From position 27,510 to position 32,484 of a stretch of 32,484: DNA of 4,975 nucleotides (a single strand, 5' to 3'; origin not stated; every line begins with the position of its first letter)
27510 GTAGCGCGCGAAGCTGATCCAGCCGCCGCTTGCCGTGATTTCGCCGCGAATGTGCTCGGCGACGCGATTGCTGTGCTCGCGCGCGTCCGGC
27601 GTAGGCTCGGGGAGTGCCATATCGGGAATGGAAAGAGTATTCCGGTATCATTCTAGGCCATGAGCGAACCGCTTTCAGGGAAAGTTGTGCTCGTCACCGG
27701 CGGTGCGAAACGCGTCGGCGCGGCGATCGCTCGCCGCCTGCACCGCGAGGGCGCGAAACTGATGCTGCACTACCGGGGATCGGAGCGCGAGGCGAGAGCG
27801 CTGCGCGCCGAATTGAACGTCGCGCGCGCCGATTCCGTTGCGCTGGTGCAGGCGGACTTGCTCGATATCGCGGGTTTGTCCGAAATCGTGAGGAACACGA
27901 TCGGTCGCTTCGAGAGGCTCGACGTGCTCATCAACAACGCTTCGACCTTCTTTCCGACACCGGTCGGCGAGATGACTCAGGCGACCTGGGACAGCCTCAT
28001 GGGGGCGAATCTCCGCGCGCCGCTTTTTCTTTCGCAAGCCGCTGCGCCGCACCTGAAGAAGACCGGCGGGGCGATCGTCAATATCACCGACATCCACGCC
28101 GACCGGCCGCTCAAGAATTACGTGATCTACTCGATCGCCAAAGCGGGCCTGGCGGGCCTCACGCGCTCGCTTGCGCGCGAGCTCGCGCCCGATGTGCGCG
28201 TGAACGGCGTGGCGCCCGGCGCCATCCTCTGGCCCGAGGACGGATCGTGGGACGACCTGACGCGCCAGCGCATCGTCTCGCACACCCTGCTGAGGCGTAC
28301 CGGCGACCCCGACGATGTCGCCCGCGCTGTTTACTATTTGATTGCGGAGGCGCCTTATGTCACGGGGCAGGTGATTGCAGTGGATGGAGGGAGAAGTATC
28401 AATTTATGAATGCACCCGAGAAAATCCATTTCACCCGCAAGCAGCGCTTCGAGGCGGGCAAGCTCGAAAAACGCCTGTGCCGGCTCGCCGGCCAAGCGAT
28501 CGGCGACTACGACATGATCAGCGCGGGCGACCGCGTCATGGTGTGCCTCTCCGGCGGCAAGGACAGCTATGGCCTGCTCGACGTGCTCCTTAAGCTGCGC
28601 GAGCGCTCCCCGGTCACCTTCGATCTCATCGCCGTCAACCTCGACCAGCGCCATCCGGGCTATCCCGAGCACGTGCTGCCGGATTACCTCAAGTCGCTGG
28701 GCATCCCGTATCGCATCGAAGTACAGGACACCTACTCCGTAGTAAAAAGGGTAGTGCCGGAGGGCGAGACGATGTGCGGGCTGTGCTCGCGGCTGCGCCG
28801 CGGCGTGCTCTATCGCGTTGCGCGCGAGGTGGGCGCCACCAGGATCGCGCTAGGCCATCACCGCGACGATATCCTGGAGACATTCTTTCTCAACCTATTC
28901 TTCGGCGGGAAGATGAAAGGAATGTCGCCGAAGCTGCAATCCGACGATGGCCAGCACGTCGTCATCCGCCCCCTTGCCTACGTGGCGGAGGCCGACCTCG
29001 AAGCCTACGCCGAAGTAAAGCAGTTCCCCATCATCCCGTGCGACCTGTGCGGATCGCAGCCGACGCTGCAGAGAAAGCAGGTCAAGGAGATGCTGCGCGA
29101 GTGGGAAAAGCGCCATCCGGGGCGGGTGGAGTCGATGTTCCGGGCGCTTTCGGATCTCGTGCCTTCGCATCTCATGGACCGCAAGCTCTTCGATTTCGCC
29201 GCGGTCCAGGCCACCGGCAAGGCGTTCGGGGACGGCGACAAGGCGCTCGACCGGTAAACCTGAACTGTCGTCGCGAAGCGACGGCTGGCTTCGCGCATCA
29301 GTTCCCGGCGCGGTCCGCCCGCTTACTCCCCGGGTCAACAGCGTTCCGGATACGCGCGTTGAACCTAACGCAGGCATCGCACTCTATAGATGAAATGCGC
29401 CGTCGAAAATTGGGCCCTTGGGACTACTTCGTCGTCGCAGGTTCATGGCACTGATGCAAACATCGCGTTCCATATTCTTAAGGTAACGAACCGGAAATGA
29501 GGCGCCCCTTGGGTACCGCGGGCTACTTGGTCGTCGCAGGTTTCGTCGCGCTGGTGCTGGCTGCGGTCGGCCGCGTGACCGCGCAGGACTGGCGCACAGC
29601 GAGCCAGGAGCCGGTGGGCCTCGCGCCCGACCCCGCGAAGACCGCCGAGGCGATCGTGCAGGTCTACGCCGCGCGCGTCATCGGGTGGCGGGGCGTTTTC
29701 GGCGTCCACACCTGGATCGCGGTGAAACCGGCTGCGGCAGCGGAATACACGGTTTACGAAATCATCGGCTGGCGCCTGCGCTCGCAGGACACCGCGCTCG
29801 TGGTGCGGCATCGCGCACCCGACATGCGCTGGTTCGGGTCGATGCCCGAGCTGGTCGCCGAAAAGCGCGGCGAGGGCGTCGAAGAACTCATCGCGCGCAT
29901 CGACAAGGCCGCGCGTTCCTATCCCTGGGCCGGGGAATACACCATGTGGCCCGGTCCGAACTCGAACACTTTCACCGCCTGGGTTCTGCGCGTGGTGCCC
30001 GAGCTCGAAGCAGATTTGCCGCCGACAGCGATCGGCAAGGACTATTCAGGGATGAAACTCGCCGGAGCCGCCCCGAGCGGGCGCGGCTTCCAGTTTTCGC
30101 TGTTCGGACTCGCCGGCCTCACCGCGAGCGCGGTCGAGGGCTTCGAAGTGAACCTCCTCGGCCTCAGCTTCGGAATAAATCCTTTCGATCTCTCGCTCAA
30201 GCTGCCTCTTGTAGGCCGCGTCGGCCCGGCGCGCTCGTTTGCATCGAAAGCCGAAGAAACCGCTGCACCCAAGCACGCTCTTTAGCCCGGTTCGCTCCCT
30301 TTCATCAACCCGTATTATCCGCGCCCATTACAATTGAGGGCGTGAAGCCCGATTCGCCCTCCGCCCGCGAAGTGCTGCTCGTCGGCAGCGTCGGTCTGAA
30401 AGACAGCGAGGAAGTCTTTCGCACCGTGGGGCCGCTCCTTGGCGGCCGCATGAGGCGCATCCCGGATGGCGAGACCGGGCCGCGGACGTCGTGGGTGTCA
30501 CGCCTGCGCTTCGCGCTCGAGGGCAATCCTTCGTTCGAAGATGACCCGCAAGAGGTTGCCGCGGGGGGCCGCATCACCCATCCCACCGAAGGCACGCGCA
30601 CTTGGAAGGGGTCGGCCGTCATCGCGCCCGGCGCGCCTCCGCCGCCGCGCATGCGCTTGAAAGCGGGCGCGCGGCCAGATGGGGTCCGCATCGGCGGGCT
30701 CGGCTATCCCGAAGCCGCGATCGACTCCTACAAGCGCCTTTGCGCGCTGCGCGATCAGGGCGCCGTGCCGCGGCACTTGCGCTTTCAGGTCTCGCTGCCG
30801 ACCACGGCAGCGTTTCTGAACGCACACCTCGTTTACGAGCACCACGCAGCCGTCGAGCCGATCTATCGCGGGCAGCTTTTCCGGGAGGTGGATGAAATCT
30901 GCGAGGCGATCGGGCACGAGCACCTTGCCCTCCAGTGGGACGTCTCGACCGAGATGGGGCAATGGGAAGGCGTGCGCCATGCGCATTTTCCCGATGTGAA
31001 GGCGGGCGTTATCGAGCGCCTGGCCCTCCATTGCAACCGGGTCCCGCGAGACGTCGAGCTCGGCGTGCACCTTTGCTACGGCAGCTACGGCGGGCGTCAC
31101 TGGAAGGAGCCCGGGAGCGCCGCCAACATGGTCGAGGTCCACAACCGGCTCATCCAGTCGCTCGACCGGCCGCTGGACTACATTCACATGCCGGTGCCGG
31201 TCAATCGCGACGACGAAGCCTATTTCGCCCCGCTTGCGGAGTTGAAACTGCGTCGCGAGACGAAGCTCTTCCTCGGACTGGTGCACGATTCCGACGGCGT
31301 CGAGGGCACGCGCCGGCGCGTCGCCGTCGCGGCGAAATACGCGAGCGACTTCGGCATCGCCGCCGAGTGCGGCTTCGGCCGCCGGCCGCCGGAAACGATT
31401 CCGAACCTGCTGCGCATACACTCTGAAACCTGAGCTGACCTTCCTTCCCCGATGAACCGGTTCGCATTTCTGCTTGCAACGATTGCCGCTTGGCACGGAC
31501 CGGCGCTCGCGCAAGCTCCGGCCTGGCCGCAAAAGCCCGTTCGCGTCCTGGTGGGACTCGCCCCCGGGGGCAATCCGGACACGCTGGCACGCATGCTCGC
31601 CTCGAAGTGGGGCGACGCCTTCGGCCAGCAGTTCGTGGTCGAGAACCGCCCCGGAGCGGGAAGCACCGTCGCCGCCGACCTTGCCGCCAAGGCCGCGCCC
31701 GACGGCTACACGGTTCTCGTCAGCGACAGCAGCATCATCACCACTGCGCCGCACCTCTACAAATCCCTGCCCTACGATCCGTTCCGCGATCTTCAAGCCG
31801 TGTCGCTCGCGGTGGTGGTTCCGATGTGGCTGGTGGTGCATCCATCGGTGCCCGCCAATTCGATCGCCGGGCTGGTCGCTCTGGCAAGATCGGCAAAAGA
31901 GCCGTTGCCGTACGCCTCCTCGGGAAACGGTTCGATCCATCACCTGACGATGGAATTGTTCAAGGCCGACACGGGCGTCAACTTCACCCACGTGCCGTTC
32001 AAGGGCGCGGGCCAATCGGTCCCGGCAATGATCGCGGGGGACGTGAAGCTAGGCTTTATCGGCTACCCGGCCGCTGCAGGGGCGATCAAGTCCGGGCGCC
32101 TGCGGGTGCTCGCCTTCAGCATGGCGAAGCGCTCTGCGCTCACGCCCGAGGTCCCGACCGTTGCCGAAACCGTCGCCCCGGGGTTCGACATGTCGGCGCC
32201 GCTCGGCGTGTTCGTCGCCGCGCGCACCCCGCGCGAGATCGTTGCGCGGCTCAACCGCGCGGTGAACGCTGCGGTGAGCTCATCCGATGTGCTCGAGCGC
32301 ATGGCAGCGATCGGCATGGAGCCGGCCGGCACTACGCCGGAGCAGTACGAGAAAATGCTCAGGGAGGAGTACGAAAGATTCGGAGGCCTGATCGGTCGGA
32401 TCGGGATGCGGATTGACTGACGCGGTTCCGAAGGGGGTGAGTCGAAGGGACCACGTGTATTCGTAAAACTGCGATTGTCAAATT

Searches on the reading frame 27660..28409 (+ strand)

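Call 13: search_protein_families(library=pfam, proteins=[window:27660-28409:+], max_evalue=0.00001)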
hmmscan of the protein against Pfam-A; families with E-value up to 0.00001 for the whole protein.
window:27660-28409:+ (249 aa): 4 families
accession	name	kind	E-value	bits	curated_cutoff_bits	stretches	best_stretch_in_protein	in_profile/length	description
PF13561.12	adh_short_C2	-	1.6e-50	172.3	27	1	19-244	8-234/236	Enoyl-(Acyl carrier protein) reductase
PF00106.31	adh_short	-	4.1e-42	144.3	26.6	1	8-189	1-182/195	short chain dehydrogenase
PF23441.1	SDR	-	2e-12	47.5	27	1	5-244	5-254/258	SDR-like rossmann domain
PF08659.16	KR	-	2.3e-09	37.9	22.6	1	10-129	3-124/180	KR domain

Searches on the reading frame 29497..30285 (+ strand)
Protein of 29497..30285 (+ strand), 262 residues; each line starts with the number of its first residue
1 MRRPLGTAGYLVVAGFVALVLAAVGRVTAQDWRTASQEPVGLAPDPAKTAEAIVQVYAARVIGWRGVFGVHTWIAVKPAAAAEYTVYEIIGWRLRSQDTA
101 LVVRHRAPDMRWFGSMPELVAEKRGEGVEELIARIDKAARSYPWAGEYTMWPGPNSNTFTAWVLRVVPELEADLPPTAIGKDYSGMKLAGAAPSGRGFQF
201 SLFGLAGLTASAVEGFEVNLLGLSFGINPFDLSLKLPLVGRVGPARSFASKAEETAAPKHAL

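Call 13: search_protein_families(library=pfam, proteins=[window:29497-30285:+], max_evalue=0.00001)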
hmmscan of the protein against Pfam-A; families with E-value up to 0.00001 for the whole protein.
window:29497-30285:+ (262 aa): 1 family
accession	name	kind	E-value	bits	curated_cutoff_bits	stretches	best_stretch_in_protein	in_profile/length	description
PF12570.13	DUF3750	-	2.1e-49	167.9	25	1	51-183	1-128/128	Protein of unknown function (DUF3750)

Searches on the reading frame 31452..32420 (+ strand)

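Call 13: search_protein_families(library=pfam, proteins=[window:31452-32420:+], max_evalue=0.00001)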
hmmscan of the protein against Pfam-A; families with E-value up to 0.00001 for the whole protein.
window:31452-32420:+ (322 aa): 1 family
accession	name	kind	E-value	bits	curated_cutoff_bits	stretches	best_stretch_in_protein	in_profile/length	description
PF03401.19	TctC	-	1.5e-69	235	27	1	46-318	2-273/274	Tripartite tricarboxylate transporter family receptor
